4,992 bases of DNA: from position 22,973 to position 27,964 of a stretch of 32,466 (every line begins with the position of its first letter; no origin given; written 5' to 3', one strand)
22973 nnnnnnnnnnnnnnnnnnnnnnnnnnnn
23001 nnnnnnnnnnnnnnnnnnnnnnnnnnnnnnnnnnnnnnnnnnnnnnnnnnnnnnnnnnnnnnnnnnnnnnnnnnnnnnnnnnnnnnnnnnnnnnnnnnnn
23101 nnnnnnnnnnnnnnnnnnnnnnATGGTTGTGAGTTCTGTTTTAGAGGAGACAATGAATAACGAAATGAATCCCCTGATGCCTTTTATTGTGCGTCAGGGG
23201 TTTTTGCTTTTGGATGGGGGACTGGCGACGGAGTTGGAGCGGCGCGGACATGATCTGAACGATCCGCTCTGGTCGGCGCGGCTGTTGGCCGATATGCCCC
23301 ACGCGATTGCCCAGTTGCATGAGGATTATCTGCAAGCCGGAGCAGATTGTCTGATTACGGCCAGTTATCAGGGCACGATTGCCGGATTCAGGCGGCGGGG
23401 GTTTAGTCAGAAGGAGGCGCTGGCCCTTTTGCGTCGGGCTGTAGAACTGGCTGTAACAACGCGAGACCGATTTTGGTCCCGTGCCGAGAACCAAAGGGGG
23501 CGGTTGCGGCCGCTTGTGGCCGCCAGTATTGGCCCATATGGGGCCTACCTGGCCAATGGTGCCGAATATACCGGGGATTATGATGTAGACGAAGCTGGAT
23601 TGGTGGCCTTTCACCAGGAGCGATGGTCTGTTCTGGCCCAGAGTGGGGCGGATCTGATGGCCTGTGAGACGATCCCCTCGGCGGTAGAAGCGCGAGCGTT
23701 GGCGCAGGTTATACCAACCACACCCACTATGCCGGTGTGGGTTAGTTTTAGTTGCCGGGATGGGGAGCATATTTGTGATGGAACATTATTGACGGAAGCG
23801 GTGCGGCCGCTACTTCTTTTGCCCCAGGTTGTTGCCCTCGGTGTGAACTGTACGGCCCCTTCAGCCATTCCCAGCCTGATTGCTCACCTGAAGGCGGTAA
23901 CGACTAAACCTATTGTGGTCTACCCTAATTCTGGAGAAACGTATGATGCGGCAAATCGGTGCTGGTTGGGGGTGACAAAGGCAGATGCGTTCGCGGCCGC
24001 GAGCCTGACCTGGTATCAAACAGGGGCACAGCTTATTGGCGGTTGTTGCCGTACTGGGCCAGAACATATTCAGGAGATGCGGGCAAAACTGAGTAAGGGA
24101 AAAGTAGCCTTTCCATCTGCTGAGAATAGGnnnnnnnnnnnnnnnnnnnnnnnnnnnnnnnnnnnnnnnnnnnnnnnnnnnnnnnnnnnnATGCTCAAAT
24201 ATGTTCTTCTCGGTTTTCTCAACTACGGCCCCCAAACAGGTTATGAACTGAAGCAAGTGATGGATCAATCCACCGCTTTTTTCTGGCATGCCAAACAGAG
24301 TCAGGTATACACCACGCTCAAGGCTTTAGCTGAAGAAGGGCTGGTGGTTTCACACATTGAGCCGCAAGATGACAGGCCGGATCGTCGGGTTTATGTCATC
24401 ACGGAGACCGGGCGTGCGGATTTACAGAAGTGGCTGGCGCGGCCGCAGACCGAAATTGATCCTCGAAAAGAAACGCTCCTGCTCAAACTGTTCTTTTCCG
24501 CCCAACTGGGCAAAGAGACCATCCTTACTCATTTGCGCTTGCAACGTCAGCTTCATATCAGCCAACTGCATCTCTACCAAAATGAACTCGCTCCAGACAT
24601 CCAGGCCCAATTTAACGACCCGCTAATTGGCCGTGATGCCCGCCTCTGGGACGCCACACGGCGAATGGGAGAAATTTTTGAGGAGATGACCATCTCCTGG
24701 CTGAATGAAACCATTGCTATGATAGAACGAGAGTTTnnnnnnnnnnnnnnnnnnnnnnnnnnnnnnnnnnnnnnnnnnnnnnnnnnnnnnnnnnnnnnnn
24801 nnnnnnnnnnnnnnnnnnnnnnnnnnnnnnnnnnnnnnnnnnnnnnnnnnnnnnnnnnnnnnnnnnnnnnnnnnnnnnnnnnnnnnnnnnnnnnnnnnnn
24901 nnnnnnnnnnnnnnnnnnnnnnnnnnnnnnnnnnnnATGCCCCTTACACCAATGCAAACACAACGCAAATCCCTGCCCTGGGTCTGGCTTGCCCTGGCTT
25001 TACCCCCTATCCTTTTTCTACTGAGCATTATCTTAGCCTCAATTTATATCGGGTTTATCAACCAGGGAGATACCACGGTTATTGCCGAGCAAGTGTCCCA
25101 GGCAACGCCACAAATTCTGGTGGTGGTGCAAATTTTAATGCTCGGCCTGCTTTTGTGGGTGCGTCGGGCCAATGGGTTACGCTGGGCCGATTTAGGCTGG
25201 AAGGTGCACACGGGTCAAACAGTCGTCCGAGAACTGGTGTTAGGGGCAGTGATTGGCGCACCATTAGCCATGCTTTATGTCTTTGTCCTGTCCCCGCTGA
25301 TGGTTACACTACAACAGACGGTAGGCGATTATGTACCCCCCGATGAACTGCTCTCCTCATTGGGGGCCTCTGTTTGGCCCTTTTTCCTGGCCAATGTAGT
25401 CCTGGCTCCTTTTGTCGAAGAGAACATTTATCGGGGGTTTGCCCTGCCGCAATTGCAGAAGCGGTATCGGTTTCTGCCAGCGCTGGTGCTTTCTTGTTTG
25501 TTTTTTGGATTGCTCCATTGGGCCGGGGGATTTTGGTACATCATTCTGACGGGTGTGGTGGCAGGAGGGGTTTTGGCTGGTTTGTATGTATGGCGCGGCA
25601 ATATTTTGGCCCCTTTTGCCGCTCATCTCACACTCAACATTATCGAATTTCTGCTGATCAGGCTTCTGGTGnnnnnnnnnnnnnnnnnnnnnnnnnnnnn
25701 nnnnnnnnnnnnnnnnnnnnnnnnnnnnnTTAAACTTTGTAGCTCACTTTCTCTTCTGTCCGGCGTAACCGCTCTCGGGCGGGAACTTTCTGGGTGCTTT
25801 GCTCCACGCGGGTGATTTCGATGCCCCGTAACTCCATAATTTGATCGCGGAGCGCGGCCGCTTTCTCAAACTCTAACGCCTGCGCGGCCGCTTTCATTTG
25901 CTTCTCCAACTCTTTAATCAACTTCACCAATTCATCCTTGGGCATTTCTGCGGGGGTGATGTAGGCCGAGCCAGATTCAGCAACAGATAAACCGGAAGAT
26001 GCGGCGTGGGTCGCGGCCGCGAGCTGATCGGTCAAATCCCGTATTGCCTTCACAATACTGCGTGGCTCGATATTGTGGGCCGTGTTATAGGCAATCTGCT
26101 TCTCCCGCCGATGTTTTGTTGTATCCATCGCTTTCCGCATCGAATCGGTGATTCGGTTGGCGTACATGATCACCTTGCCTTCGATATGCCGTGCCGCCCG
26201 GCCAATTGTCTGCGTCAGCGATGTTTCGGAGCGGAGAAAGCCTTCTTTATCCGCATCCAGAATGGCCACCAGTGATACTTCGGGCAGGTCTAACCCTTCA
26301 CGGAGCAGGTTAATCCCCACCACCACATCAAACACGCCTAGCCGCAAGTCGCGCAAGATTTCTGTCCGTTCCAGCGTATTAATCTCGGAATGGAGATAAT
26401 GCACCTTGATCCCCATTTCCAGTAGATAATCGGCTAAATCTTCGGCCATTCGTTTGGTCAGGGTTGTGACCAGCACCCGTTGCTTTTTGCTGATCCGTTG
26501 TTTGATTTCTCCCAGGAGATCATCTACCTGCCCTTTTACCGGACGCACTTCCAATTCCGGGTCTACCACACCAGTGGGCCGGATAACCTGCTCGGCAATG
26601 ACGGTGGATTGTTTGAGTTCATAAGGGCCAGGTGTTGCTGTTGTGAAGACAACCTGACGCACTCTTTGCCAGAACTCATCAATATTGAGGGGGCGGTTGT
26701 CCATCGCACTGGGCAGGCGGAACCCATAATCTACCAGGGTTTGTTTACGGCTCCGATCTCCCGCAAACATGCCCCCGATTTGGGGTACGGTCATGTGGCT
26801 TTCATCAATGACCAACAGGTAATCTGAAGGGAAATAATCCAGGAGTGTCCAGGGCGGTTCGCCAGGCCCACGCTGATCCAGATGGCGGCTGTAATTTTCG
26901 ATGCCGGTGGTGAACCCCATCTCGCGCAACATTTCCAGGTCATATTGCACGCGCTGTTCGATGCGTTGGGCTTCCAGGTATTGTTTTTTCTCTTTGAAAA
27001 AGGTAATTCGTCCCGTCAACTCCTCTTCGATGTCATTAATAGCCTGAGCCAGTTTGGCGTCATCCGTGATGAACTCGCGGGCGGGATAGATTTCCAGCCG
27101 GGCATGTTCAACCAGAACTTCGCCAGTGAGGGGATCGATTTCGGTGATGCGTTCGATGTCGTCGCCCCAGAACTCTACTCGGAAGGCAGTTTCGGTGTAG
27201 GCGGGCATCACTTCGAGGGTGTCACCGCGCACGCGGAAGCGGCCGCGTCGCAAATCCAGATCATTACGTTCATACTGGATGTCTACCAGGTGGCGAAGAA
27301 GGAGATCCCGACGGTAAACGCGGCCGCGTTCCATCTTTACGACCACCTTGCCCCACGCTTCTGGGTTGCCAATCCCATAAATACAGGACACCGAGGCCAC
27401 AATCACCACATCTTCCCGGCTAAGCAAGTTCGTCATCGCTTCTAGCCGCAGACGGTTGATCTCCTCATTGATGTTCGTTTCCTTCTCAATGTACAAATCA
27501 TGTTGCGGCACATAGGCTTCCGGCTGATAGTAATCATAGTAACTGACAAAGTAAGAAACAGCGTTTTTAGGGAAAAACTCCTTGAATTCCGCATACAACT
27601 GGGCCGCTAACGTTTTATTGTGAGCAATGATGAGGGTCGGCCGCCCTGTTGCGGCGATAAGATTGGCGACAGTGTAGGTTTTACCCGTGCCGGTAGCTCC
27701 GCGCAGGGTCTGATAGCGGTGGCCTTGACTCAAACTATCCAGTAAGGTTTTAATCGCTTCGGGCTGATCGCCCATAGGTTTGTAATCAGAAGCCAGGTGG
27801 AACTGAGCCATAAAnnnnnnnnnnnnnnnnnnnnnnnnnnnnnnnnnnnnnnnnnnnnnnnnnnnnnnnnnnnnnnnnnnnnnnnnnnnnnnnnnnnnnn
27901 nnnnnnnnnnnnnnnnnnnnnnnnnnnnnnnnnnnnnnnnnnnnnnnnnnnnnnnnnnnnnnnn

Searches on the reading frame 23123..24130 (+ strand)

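Call 10: search_protein_families(library=pfam, proteins=[window:23123-24130:+], max_evalue=0.001)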
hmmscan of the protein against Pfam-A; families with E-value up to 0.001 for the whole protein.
window:23123-24130:+ (336 aa): 1 family
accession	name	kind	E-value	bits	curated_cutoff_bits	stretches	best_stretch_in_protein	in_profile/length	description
PF02574.22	S-methyl_trans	-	6.1e-77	259.7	22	1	28-322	1-282/283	Homocysteine S-methyltransferase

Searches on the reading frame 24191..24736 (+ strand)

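Call 10: search_protein_families(library=pfam, proteins=[window:24191-24736:+], max_evalue=0.001)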
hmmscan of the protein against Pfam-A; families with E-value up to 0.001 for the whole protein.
window:24191-24736:+ (182 aa): 3 families
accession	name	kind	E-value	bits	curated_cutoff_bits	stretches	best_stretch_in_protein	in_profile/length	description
PF03551.20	PadR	-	5.6e-17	61.9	27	1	6-80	1-75/75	Transcriptional regulator PadR-like family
PF10400.15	Vir_act_alpha_C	-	2.2e-15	57.6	22.4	1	93-178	2-77/78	Virulence activator alpha C-term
PF22194.2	F-93_WHD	-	0.0001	22.7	28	1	10-74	7-62/62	F-93, winged-helix domain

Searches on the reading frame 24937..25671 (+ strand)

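Call 10: search_protein_families(library=pfam, proteins=[window:24937-25671:+], max_evalue=0.001)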
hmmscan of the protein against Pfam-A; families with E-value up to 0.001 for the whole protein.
window:24937-25671:+ (245 aa): 1 family
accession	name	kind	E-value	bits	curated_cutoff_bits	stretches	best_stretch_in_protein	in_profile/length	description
PF02517.21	Rce1-like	-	3.1e-18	66.3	22.4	1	145-236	3-93/93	Type II CAAX prenyl endopeptidase Rce1-like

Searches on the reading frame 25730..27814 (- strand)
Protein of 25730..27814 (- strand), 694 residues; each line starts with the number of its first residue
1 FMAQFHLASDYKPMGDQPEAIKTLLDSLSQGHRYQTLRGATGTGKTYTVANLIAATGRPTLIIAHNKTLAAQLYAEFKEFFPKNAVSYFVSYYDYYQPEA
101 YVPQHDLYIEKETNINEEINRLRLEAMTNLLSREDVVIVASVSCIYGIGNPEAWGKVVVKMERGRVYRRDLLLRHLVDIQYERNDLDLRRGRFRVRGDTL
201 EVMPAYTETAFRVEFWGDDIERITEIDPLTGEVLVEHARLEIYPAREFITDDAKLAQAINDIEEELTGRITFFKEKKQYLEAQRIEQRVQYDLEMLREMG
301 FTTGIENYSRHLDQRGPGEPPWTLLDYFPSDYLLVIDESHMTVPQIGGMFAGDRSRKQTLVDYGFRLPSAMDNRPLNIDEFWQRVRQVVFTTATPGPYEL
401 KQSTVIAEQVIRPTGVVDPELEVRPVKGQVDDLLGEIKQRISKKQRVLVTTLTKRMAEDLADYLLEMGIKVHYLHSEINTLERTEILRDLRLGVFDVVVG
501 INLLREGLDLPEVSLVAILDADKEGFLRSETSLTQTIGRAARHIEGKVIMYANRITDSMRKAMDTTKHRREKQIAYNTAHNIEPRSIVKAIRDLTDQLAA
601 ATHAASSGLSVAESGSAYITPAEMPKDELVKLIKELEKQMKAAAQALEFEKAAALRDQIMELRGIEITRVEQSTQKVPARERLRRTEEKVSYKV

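Call 10: search_protein_families(library=pfam, proteins=[window:25730-27814:-], max_evalue=0.001)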
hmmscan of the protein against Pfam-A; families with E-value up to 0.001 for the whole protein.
window:25730-27814:- (694 aa): 7 families
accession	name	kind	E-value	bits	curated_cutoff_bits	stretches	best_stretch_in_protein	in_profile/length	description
PF17757.6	UvrB_inter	-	3.2e-31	107.7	22.9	1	159-248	1-91/91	UvrB interaction domain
PF00271.37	Helicase_C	-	3.3e-19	69.6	23.5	1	435-543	8-109/110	Helicase conserved C-terminal domain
PF12344.14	UvrB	-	3.5e-19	68.8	27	1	550-592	1-43/43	Ultra-violet resistance protein B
PF04851.21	ResIII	-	3.5e-13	50.2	22.5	1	13-87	4-83/164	Type III restriction enzyme, res subunit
PF02151.25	UVR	-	9.7e-11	41.5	21.5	1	631-663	2-34/36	UvrB/uvrC motif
PF00270.35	DEAD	-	1.1e-06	28.9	26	1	17-85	4-73/167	DEAD/DEAH box helicase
PF13604.12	AAA_30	-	2.3e-05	24.6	27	1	17-77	6-66/191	AAA domain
